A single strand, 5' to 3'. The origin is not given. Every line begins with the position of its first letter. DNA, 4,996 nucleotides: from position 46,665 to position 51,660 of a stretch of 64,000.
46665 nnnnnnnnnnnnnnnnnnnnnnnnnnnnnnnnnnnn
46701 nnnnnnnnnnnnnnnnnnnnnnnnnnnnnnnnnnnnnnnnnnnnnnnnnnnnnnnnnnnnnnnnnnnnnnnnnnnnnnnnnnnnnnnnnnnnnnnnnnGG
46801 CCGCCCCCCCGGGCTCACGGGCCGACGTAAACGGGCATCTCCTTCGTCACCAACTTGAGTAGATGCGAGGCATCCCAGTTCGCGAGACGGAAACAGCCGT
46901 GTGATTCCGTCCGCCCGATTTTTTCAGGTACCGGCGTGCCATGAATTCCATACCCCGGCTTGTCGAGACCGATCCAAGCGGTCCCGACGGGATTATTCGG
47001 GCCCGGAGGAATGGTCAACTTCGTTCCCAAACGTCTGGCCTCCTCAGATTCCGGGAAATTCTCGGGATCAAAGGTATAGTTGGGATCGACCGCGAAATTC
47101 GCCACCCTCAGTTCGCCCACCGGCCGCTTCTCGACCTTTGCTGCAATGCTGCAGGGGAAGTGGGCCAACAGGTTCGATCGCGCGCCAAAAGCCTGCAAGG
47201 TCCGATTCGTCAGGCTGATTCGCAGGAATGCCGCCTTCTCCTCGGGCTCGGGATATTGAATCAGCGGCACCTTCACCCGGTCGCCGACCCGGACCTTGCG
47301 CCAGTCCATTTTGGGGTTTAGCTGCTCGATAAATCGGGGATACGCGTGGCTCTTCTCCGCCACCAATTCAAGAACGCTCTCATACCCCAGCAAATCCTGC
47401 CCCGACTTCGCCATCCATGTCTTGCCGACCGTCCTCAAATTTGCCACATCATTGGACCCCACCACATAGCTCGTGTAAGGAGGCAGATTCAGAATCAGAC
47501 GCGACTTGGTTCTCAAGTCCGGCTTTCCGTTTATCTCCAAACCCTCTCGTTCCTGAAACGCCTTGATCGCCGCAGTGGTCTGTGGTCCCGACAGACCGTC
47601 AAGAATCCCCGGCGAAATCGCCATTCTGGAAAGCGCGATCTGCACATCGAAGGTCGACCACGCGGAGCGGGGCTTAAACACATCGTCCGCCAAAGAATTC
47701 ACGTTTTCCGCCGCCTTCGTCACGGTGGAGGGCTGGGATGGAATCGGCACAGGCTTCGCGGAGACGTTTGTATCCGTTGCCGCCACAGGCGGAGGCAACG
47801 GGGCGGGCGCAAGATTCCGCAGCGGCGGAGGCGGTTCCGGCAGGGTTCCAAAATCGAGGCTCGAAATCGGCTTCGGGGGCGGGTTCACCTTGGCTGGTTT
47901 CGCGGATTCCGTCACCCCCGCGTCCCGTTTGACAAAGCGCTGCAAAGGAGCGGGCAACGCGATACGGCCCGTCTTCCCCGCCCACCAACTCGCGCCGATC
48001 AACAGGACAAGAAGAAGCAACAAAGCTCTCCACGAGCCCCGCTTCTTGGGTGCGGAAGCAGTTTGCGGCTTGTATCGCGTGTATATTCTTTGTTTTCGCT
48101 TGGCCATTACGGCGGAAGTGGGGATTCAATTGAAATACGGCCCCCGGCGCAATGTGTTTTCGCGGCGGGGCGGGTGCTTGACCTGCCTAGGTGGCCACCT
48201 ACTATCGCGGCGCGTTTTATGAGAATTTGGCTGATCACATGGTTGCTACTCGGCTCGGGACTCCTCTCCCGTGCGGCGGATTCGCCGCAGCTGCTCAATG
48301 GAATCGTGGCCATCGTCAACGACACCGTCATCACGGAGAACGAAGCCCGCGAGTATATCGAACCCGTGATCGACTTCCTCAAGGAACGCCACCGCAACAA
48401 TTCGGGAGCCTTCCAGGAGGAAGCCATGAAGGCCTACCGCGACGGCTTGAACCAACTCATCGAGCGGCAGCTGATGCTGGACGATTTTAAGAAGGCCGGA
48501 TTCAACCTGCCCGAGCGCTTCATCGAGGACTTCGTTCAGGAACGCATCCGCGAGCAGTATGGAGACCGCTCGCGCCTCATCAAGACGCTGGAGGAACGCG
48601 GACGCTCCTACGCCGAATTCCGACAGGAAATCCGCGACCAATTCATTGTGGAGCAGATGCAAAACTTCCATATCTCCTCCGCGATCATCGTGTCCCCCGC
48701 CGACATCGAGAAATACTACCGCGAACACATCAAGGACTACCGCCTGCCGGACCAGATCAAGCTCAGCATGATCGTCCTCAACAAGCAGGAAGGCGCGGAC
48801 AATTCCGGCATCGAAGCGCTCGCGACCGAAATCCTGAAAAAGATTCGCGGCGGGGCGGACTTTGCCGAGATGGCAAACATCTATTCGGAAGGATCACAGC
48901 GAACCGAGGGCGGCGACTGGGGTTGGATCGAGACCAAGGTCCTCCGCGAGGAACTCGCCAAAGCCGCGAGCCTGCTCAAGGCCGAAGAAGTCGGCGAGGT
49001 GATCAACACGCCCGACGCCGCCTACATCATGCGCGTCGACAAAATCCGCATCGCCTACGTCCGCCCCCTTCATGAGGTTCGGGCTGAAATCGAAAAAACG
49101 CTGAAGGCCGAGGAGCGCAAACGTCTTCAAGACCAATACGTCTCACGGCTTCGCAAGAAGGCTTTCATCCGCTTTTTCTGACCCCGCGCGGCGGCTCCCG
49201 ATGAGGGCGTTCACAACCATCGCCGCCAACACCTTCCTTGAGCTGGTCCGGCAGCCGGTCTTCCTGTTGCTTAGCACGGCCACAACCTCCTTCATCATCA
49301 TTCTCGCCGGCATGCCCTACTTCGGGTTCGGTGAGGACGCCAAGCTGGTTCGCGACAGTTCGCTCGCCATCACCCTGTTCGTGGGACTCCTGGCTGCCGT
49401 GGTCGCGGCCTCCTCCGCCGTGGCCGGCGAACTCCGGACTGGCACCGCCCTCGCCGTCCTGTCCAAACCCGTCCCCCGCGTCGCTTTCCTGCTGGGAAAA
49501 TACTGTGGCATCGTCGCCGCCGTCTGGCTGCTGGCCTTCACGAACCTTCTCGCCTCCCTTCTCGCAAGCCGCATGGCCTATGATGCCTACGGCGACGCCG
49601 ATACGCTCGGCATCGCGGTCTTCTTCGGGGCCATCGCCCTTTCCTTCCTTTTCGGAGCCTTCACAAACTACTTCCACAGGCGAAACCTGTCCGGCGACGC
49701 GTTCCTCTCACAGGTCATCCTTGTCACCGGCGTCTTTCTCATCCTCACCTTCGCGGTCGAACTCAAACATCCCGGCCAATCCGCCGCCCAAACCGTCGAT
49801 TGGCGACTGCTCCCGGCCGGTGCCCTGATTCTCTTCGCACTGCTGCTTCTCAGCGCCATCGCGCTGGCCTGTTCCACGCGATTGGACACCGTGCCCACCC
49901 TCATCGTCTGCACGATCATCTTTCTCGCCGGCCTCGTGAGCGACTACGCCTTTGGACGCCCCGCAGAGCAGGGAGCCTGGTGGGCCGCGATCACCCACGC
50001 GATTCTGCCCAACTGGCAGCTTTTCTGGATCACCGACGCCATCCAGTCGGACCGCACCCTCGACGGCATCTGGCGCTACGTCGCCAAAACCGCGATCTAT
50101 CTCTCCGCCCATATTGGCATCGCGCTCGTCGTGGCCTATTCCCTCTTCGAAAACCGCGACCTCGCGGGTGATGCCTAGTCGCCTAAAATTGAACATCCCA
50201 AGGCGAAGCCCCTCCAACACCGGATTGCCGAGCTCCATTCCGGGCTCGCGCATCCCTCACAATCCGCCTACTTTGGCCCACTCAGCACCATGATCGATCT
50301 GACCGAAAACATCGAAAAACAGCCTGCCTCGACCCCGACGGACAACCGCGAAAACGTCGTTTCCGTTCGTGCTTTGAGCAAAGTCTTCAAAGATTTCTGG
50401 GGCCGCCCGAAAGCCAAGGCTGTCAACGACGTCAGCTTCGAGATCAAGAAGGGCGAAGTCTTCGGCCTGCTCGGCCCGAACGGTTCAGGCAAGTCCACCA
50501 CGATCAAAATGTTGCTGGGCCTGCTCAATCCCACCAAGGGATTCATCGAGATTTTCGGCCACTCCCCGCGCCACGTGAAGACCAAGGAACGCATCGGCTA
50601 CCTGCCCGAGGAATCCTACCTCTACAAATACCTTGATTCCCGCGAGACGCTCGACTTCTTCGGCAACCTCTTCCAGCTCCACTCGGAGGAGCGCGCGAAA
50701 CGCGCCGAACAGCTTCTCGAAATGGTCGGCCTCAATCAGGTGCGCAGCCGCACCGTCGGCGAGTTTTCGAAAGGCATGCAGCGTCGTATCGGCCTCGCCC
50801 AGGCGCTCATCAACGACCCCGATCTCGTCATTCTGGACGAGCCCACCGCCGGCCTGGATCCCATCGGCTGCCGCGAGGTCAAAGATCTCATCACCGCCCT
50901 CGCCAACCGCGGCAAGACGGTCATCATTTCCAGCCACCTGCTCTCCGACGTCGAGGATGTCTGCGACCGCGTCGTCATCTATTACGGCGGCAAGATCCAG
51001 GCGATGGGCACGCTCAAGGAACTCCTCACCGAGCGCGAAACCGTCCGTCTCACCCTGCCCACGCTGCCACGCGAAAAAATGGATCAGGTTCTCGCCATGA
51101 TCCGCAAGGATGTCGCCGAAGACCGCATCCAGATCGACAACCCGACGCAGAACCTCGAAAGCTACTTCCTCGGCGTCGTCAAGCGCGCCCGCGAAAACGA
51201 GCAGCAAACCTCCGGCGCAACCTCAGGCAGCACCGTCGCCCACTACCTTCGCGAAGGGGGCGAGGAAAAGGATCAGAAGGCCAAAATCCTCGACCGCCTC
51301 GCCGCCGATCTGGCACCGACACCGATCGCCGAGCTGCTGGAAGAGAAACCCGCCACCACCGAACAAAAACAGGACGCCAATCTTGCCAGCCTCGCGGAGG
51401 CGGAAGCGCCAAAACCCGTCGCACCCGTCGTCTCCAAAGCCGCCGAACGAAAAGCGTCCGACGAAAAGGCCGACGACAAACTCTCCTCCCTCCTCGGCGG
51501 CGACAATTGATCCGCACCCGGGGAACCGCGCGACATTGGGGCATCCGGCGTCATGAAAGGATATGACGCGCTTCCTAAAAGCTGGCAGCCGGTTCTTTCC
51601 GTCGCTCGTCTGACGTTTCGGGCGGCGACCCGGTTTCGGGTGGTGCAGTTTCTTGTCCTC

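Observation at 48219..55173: ABC-2-type module bracketed by two different PPIase families and containing an uncharacterised '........' protein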

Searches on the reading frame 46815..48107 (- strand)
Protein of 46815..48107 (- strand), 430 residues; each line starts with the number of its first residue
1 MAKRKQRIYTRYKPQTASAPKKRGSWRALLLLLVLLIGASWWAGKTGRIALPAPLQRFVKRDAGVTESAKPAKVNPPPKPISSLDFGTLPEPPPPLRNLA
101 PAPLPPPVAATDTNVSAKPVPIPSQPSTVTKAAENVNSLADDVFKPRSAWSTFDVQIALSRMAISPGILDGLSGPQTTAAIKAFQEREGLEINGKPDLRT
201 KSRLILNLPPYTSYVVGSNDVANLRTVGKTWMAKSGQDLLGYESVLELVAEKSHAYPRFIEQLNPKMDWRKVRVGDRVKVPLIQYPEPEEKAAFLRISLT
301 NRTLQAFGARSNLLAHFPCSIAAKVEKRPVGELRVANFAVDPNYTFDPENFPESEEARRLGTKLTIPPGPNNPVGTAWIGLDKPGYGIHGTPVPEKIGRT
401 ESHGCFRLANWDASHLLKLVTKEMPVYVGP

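Call 30: search_protein_families(library=pfam, proteins=[window:46815-48107:-], max_evalue=0.01)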
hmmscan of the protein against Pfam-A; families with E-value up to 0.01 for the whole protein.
window:46815-48107:- (430 aa): 2 families
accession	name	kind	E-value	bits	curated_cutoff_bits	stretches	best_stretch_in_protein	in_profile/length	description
PF03734.19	YkuD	-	3.9e-13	50.6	23.4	1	295-428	4-146/146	L,D-transpeptidase catalytic domain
PF01471.23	PG_binding_1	-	7.5e-10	39.3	23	1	155-204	8-57/57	Putative peptidoglycan binding domain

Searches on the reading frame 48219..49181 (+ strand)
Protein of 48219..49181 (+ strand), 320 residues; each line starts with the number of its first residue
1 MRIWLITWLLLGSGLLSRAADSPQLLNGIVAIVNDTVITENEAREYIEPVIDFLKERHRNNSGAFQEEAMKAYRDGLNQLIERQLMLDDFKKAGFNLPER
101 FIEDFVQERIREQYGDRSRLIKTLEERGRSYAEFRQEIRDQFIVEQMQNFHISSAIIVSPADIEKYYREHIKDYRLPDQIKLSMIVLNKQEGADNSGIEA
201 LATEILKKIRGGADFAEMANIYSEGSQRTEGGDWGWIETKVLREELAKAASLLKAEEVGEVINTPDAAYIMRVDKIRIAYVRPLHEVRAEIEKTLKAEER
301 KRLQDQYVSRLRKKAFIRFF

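Call 3: search_protein_families(library=pfam, proteins=[window:48219-49181:+], max_evalue=0.01)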
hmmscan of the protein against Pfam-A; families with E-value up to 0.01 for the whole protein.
window:48219-49181:+ (320 aa): 6 families
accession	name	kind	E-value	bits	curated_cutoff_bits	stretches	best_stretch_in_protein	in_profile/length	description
PF13145.12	Rotamase_2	-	2e-15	58.1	27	1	158-288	1-120/121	PPIC-type PPIASE domain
PF00639.27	Rotamase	-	3.4e-15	57.2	21.7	1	189-274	8-96/97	PPIC-type PPIASE domain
PF13616.12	Rotamase_3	-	2.6e-13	51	22.5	1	175-274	11-113/116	PPIC-type PPIASE domain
PF13624.11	SurA_N_3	-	1.3e-12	48.3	27.2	1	18-148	35-162/162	SurA-like N-terminal domain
PF09312.16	SurA_N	-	2.7e-09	37.6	30.8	1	26-147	1-117/118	SurA N-terminal domain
PF13623.11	SurA_N_2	-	3.8e-05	24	28.5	1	26-110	39-122/145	SurA-like N-terminal domain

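Call 4: search_protein_families(library=ncbifam, proteins=[window:48219-49181:+], max_evalue=0.01)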
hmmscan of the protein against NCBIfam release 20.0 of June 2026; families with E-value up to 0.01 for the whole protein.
window:48219-49181:+ (320 aa): 8 families
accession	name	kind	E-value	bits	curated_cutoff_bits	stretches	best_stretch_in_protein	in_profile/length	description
NF008054.0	PRK10788.1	equivalog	8.8e-24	84.1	493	1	148-307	239-387/626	peptidylprolyl isomerase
NF000809.0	PRK00059.1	equivalog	1.5e-22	80.4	303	1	28-317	36-328/336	peptidylprolyl isomerase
NF008038.0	PRK10770.1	equivalog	6.1e-21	74.7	394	1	9-277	7-274/431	peptidylprolyl isomerase SurA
TIGR02933.1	nifM_nitrog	equivalog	2.7e-16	60.2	168.2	1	74-310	24-254/256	nitrogen fixation protein NifM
NF002827.0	PRK03002.1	equivalog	5.6e-10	38.7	343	1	95-309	69-253/285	peptidylprolyl isomerase PrsA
NF002846.0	PRK03095.1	equivalog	7.4e-10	38.8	361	1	199-313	143-255/287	peptidylprolyl isomerase PrsA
NF002824.0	PRK02998.1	subfamily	1.4e-07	31.2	360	1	199-306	145-248/283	peptidylprolyl isomerase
NF002361.0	PRK01326.1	equivalog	0.00044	19.4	428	1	96-268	75-227/336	peptidylprolyl isomerase PrsA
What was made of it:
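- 48219..49181 (+): SurA-like periplasmic parvulin PPIase (320 aa; signal peptide, SurA_N domain, one parvulin domain). It is a local neighbour, not part of the conserved core. Pfam and NCBIfam, calls 3 and 4.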

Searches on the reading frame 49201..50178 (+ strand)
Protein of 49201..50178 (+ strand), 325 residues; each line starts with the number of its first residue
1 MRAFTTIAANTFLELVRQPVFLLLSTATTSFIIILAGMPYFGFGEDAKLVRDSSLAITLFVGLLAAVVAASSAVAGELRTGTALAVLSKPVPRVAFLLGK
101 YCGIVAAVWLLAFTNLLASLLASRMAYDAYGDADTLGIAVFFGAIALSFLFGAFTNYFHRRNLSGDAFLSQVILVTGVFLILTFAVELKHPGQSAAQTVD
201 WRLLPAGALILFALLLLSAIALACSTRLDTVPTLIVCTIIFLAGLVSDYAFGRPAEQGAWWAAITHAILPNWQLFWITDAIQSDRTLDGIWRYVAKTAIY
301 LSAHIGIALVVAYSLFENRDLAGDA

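Call 3: search_protein_families(library=pfam, proteins=[window:49201-50178:+], max_evalue=0.01)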
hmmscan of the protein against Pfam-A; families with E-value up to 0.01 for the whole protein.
window:49201-50178:+ (325 aa): 4 families
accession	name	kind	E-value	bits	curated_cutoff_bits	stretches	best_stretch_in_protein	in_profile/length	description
PF12679.13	ABC2_membrane_2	-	3.3e-07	30.3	27.2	1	6-154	2-170/283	ABC-2 family transporter protein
PF13346.12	ABC2_membrane_5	-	0.00091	19.3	25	1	29-219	14-197/205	ABC-2 family transporter protein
PF12698.13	ABC2_membrane_3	-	0.0019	17.8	31.6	1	53-187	163-293/347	ABC-2 family transporter protein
PF12730.13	ABC2_membrane_4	-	0.0058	17.1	27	1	15-126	9-124/179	ABC-2 family transporter protein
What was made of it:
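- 49201..50178 (+): perm1: ABC-2 permease (325 aa). It is the orthologue of the first gene of the canonical 8-gene operon. PF12679 at 30.3 bits (call 3).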

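Call 4: search_protein_families(library=ncbifam, proteins=[window:49201-50178:+], max_evalue=0.01)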
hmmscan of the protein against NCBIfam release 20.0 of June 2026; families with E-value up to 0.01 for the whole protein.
window:49201-50178:+ (325 aa): 2 families
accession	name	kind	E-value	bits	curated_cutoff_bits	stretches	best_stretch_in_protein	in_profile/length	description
NF041647.1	ABC_perm_CPBP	equivalog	0.0062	15.3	435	1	61-150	200-290/636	ABC transporter permease subunit/CPBP intramembrane protease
NF008556.0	PRK11492.1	equivalog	0.0088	15.9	136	0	147-246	41-140/216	hydrogenase 4 membrane subunit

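Call 50: search_solved_structures(query=window:49201-50178:+, max_evalue=10)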
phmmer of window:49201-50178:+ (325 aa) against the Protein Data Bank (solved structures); distinct sequences matched with E-value up to 10: 0.

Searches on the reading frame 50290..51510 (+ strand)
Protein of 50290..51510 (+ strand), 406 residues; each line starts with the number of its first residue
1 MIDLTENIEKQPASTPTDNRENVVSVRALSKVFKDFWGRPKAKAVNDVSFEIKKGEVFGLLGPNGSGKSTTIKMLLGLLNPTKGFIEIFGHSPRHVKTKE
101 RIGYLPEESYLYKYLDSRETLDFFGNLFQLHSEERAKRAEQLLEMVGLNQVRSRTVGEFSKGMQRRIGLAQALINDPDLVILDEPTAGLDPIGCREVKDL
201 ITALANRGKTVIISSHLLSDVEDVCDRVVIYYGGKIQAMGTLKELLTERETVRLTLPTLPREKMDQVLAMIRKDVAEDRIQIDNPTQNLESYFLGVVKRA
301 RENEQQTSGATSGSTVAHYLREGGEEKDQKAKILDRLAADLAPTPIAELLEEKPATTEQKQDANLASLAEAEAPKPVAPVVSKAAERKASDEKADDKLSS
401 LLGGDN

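Call 3: search_protein_families(library=pfam, proteins=[window:50290-51510:+], max_evalue=0.01)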
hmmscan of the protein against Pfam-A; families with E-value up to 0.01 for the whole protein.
window:50290-51510:+ (406 aa): 5 families
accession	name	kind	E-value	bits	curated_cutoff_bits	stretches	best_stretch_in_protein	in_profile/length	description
PF00005.33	ABC_tran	-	3.7e-34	118.7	25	1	45-187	1-137/137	ABC transporter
PF13304.12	AAA_21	-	1.3e-11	45.6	27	1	146-216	225-298/304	AAA domain, putative AbiEii toxin, Type IV TA system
PF13401.12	AAA_22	-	0.0015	19.3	27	0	60-146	10-75/130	AAA domain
PF13555.12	AAA_29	-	0.0015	18.7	27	1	48-83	15-50/61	P-loop containing region of AAA domain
PF13604.12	AAA_30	-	0.0027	17.9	27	0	56-93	19-54/191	AAA domain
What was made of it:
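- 50290..51510 (+): ABC ATPase (406 aa) with a low-complexity C-terminal tail. It is the best-conserved gene of the module. PF00005 at 118.7 bits (call 3).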

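Call 4: search_protein_families(library=ncbifam, proteins=[window:50290-51510:+], max_evalue=0.01)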
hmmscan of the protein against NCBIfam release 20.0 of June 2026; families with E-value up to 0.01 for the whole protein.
window:50290-51510:+ (406 aa): 190 families (the best 25 are shown)
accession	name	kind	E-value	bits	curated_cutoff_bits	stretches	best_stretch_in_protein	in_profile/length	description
TIGR01188.1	drrA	subfamily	4.4e-64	216.6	312.45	1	41-262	5-214/302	daunorubicin resistance ABC transporter, ATP-binding protein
TIGR03522.1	GldA_ABC_ATP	equivalog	2.5e-61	207.8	402.6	1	41-256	14-230/301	gliding motility-associated ABC transporter ATP-binding subunit GldA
TIGR03740.1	galliderm_ABC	subfamily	5.4e-56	189.8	309.75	1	41-240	12-206/223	lantibiotic protection ABC transporter ATP-binding subunit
NF033858.1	ABC2_perm_RbbA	equivalog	4.1e-54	183.8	1050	1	12-254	255-493/909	ribosome-associated ATPase/putative transporter RbbA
NF010060.0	PRK13537.1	equivalog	1.9e-49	168.2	521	1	41-247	27-235/314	nodulation factor ABC transporter ATP-binding protein NodI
NF010059.0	PRK13536.1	equivalog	1.2e-48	165.6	549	1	28-249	45-265/342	nodulation factor ABC transporter ATP-binding protein NodI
TIGR04406.1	LPS_export_lptB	equivalog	3.6e-48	163.9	240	1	41-253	13-230/239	LPS export ABC transporter ATP-binding protein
TIGR01288.1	nodI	equivalog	2.4e-46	158.1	424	1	44-248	19-225/303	nodulation factor ABC transporter ATP-binding protein NodI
TIGR04521.1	ECF_ATPase_2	equivalog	1.3e-42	145.8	330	1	41-260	17-247/279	energy-coupling factor transporter ATPase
TIGR03864.1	PQQ_ABC_ATP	hypoth_equivalog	6e-40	137.2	302.25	1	41-253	13-227/236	ABC transporter, ATP-binding subunit, PQQ-dependent alcohol dehydrogenase system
NF008144.0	PRK10895.1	equivalog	7.6e-40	136.9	381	1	38-254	15-233/241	LPS export ABC transporter ATP-binding protein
TIGR01186.1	proV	subfamily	1.3e-39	136.4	326.6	1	42-248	6-220/363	betaine/proline/choline family ABC transporter ATP-binding protein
NF047565.1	PSM_export_PmtA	equivalog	2e-38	132.3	350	1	43-263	15-233/282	phenol-soluble modulin export ABC transporter ATP-binding protein PmtA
TIGR04520.1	ECF_ATPase_1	equivalog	4.8e-36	124.6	315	1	40-268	13-247/269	energy-coupling factor transporter ATPase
NF010170.0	PRK13651.1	equivalog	1.7e-35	122.4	432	2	128-249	134-256/308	cobalt transporter ATP-binding subunit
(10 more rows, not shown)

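Call 52: search_solved_structures(query=window:50290-51510:+, max_evalue=1e-30)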
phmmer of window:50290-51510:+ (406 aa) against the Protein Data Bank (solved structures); distinct sequences matched with E-value up to 1e-30: 82 (the best 60 are shown).
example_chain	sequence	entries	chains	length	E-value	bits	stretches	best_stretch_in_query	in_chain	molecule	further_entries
7lkp_A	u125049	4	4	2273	1.3e-64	222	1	18-247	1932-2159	Retinal-specific phospholipid-transporting ATPase ABCA4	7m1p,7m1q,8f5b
7e7i_A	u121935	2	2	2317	1.3e-64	222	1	18-247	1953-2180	Retinal-specific phospholipid-transporting ATPase ABCA4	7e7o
7lkz_A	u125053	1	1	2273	9e-64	219.3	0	18-247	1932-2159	Retinal-specific phospholipid-transporting ATPase ABCA4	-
7e7q_A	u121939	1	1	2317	9.2e-64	219.3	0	18-247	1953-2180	Retinal-specific phospholipid-transporting ATPase ABCA4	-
8edw_A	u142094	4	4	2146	2.9e-63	217.6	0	22-246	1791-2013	Phospholipid-transporting ATPase ABCA7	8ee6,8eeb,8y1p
7w01_A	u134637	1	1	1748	3e-63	217.6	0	22-245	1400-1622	Phospholipid-transporting ATPase ABCA3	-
8eop_A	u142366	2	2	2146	2e-62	214.9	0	22-246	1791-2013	Phospholipid-transporting ATPase ABCA7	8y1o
7w02_A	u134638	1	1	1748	2e-62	214.8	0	22-245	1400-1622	Phospholipid-transporting ATPase ABCA3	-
7tby_A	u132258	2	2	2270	6.8e-62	213.1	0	20-245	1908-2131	ATP-binding cassette, sub-family A (ABC1), member 1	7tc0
7tbz_A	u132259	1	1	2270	6.8e-62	213.1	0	20-245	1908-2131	ATP-binding cassette, sub-family A (ABC1), member 1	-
7tdt_A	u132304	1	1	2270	6.8e-62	213.1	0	20-245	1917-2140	Phospholipid-transporting ATPase ABCA1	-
5xjy_A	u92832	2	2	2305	7.1e-62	213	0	20-245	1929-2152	ATP-binding cassette sub-family A member 1 | Phospholipid-transporting ATPase ABCA1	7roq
7tbw_A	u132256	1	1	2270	4.6e-61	210.4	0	20-245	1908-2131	ATP-binding cassette, sub-family A (ABC1), member 1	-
7o0y_B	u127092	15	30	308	5.9e-47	164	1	44-249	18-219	Probable ABC transporter ATP-binding protein NosF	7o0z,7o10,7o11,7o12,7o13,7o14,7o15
7qba_B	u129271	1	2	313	1.4e-46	162.7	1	44-249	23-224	Probable ABC transporter ATP-binding protein NosF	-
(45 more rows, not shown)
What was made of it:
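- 50290..51510 (+): The closest solved NBDs are ABCA4/7/3/1 NBD2 (E 1e-64), then NosF (6e-47) (call 52).
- Closest known: NosDFY. Same: It has an ABC-2 permease of the same Pfam family (PF12679) and a NosF-like ATPase (call 52).
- Closest known: Eukaryotic ABCA lipid exporters. Same: They give the best NBD similarity (E 1e-64, call 52).
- The NBD resembles those of lipid-transporting ABCA proteins (call 52), which points to a non-protein substrate. The NBD is closest to the ABCA lipid transporters (E 1e-64, call 52). NosF is the closest bacterial solved homologue of the ATPase (call 52).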
